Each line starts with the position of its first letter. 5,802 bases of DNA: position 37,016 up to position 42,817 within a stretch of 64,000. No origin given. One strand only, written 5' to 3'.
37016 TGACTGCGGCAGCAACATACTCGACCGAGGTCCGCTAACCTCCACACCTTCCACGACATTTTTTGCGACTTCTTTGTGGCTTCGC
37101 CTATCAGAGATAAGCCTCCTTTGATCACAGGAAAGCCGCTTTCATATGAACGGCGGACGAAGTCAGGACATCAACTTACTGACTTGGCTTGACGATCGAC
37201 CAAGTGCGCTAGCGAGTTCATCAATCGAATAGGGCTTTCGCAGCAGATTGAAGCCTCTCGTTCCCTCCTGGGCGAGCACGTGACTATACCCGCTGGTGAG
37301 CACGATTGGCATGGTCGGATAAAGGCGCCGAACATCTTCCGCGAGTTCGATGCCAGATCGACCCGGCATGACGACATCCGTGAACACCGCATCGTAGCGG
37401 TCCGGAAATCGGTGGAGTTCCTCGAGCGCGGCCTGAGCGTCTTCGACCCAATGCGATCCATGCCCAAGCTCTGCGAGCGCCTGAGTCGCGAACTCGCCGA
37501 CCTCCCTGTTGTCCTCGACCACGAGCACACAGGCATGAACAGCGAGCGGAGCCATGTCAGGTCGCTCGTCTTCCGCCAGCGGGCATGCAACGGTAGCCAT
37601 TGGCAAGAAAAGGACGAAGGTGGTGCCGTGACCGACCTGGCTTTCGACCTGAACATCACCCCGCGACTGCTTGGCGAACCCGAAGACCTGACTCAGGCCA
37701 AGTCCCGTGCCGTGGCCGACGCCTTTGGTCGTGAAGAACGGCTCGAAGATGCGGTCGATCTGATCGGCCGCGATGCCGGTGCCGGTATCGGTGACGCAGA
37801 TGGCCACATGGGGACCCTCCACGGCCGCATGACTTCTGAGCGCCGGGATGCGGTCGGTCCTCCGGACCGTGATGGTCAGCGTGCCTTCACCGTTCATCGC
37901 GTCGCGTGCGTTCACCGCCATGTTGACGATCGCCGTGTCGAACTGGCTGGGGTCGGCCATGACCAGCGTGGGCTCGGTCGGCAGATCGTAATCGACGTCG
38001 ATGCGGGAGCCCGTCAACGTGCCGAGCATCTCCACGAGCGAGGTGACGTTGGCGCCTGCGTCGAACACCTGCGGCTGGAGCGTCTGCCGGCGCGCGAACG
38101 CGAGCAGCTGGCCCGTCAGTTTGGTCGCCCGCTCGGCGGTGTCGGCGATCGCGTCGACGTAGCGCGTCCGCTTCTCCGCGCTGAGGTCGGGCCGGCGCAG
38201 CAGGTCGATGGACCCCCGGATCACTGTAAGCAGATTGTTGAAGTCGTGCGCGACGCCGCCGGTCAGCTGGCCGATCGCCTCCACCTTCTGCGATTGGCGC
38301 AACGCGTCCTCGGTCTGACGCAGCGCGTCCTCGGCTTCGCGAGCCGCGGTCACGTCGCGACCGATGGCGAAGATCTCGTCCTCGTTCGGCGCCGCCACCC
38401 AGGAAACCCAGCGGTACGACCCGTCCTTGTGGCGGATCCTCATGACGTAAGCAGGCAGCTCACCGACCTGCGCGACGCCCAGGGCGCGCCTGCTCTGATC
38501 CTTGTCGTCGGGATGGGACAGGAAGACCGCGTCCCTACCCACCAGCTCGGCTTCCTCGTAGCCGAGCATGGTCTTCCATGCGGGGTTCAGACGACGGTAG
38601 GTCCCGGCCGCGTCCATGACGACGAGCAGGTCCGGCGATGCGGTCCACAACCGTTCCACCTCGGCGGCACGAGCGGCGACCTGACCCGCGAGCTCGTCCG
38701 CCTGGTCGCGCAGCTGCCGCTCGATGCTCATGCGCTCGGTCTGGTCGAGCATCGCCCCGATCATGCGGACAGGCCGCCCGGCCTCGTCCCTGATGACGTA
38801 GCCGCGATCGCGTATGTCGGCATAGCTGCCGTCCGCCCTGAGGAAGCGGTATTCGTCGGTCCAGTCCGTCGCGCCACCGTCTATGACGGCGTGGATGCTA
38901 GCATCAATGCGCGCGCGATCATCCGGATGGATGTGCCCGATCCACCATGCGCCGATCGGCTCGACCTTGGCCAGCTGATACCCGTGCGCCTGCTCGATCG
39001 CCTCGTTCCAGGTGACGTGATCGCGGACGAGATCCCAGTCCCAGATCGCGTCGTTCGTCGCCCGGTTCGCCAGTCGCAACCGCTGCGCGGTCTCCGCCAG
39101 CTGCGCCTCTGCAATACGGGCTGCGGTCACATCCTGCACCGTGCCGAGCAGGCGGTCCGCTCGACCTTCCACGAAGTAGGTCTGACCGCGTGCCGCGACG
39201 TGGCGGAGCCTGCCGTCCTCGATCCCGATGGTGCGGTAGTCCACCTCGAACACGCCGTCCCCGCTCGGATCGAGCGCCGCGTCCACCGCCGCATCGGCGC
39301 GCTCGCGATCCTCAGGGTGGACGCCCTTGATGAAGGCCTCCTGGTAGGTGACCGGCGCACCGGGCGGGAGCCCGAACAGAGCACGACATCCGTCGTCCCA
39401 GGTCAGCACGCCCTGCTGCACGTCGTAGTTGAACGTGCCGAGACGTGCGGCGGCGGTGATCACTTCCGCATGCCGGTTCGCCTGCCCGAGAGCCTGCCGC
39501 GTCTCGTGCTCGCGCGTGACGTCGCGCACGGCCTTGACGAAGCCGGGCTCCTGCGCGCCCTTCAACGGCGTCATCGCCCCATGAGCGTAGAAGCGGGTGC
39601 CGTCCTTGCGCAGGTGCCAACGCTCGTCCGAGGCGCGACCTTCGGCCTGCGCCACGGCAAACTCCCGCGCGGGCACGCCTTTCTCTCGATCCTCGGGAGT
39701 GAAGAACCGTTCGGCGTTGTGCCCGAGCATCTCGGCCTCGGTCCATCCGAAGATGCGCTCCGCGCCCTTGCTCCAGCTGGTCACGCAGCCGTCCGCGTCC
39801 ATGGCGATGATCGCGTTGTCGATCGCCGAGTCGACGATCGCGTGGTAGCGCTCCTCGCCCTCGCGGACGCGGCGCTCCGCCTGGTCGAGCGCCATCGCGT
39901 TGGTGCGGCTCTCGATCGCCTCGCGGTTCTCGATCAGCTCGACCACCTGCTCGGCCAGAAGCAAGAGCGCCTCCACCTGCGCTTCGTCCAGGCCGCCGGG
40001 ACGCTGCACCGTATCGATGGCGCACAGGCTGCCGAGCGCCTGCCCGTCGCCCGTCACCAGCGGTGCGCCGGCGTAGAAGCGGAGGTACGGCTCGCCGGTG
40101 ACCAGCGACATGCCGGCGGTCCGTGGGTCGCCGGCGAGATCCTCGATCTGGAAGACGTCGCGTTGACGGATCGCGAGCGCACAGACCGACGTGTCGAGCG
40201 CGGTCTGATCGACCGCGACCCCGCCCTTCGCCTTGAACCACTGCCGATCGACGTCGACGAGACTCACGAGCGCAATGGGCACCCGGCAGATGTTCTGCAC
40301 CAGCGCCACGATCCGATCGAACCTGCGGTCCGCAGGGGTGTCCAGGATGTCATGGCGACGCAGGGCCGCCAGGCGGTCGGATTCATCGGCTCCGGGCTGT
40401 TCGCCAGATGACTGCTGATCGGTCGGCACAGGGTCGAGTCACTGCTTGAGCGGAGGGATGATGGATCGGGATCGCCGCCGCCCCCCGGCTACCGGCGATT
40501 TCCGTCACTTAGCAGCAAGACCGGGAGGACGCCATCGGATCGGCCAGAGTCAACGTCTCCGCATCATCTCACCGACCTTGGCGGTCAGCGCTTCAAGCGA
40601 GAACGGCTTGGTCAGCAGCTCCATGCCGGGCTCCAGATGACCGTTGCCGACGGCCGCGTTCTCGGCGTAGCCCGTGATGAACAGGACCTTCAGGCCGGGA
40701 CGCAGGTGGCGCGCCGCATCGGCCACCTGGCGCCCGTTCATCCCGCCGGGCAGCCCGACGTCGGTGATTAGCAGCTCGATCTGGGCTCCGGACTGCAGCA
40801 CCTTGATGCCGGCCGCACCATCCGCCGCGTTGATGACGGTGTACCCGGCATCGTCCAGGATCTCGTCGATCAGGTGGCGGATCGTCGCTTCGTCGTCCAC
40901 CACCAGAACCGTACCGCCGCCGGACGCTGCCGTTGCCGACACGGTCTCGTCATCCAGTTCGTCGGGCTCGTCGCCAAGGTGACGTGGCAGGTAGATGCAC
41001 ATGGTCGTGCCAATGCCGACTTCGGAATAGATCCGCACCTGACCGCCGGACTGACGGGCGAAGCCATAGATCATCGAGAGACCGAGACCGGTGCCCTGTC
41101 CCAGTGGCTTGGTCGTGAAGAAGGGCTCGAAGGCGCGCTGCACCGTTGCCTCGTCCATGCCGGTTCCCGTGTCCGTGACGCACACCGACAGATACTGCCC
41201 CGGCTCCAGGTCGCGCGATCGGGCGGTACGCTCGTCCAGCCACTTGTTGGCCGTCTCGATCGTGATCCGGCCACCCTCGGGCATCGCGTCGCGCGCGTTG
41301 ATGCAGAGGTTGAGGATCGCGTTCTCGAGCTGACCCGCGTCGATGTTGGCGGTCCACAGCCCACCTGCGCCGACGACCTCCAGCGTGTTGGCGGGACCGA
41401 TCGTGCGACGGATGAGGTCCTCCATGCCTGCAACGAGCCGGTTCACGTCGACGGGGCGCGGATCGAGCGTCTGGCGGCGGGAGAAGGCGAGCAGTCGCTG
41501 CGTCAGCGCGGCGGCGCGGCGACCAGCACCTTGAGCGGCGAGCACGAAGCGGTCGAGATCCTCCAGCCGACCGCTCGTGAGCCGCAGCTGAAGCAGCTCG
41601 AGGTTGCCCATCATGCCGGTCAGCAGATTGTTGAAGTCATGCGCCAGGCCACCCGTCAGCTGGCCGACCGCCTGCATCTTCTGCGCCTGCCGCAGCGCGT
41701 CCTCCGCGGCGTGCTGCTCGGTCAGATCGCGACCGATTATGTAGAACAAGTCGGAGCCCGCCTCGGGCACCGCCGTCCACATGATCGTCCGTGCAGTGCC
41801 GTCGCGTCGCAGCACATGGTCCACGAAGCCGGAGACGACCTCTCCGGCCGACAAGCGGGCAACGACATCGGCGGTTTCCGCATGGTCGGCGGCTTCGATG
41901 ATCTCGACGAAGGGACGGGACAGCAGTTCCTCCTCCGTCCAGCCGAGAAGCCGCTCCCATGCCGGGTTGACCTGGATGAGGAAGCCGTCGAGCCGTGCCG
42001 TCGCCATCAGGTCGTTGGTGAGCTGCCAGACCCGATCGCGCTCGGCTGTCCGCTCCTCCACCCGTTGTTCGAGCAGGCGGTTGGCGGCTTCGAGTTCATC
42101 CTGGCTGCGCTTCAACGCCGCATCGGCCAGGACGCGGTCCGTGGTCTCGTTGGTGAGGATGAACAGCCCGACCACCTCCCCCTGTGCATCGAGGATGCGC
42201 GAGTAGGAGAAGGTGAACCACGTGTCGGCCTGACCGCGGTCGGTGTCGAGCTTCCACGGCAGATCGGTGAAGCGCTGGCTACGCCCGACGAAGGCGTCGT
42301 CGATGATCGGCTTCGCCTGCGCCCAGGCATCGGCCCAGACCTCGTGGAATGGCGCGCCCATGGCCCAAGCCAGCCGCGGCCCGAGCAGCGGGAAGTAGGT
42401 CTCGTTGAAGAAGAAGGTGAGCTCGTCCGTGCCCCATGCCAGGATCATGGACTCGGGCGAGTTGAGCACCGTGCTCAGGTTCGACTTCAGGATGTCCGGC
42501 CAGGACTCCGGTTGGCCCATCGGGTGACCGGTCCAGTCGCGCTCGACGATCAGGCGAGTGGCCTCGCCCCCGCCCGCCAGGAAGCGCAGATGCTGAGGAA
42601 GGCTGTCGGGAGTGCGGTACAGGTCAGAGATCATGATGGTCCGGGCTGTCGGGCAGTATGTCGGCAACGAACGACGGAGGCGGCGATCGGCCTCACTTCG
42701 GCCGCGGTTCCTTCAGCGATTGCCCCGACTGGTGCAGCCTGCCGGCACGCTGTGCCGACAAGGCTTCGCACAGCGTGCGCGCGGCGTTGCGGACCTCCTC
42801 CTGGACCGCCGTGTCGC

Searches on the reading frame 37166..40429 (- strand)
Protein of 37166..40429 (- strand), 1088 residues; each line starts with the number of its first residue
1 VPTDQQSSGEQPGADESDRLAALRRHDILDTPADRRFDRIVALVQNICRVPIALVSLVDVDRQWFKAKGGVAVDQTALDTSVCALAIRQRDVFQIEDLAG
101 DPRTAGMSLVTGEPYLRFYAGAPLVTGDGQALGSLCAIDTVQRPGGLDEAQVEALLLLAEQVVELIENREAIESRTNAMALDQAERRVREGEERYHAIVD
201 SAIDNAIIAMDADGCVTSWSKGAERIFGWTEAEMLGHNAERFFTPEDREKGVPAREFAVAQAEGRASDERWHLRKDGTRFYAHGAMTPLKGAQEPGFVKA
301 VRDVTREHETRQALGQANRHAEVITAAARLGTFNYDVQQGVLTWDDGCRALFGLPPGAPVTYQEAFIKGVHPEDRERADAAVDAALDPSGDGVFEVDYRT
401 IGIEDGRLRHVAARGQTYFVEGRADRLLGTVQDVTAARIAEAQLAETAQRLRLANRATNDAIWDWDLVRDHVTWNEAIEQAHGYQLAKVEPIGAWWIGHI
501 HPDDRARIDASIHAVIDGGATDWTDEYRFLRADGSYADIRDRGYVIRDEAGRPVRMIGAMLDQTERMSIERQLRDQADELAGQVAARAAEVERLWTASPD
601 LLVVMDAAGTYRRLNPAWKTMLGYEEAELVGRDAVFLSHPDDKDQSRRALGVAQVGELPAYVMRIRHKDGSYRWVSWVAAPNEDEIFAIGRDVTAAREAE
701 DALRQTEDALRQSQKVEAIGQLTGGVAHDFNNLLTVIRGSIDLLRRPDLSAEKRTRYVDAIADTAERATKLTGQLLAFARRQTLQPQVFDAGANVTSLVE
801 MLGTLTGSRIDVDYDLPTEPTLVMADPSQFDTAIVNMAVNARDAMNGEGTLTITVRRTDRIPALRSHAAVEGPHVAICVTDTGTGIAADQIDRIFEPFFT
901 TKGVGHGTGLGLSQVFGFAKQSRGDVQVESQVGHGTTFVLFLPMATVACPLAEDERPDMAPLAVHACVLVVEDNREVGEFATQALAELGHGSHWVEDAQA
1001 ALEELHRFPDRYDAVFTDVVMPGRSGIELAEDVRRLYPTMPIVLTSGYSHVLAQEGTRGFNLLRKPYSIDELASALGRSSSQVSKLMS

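Call 18: search_protein_families(library=pfam, proteins=[window:37166-40429:-], max_evalue=0.001)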
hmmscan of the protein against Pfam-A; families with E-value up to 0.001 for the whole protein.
window:37166-40429:- (1088 aa): 9 families
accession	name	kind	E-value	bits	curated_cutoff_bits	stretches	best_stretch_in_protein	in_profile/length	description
PF08447.18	PAS_3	-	1.9e-53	179.1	25.6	3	472-559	2-88/89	PAS fold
PF00989.32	PAS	-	6.6e-31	107.1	22.6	2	193-304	1-113/113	PAS fold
PF13426.13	PAS_9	-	1.2e-23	83.8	27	2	206-305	3-102/103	PAS domain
PF08448.16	PAS_4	-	2.8e-21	76.2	23.1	2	595-698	1-110/110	PAS fold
PF02518.31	HATPase_c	-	5.8e-20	72.2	26.4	1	826-945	2-110/111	Histidine kinase-, DNA gyrase B-, and HSP90-like ATPase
PF00072.30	Response_reg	-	1.3e-13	51.5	30.2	1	968-1075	1-109/111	Response regulator receiver domain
PF13188.13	PAS_8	-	2.8e-12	46.5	21.8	0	597-635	9-47/65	PAS domain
PF00512.31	HisKA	-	4e-12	46.5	26.9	1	720-782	3-64/66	His Kinase A (phospho-acceptor) domain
PF13185.12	GAF_2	-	5.8e-08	33.5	28.6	1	37-167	8-136/136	GAF domain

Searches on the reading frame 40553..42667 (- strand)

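Call 18: search_protein_families(library=pfam, proteins=[window:40553-42667:-], max_evalue=0.001)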
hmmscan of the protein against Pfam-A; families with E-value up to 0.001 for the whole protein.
window:40553-42667:- (705 aa): 9 families
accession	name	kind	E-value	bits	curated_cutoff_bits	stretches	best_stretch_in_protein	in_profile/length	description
PF02518.31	HATPase_c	-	2e-19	70.5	26.4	1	443-562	2-109/111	Histidine kinase-, DNA gyrase B-, and HSP90-like ATPase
PF00072.30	Response_reg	-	2.5e-17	63.5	30.2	1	587-698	1-110/111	Response regulator receiver domain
PF08448.16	PAS_4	-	4.1e-16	59.6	23.1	2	218-319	5-109/110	PAS fold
PF00989.32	PAS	-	3.4e-09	37.1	22.6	1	210-300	3-94/113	PAS fold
PF00512.31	HisKA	-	1.6e-08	34.9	26.9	1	335-399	3-64/66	His Kinase A (phospho-acceptor) domain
PF08447.18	PAS_3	-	0.0001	22.9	25.6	1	231-301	2-74/89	PAS fold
PF13426.13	PAS_9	-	0.00027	21.6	27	0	226-317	9-103/103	PAS domain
PF10090.15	HPTransfase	-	0.00039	20.6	22.9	0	451-474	36-59/123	Histidine phosphotransferase C-terminal domain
PF13188.13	PAS_8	-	0.00089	19.5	21.8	0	220-259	13-52/65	PAS domain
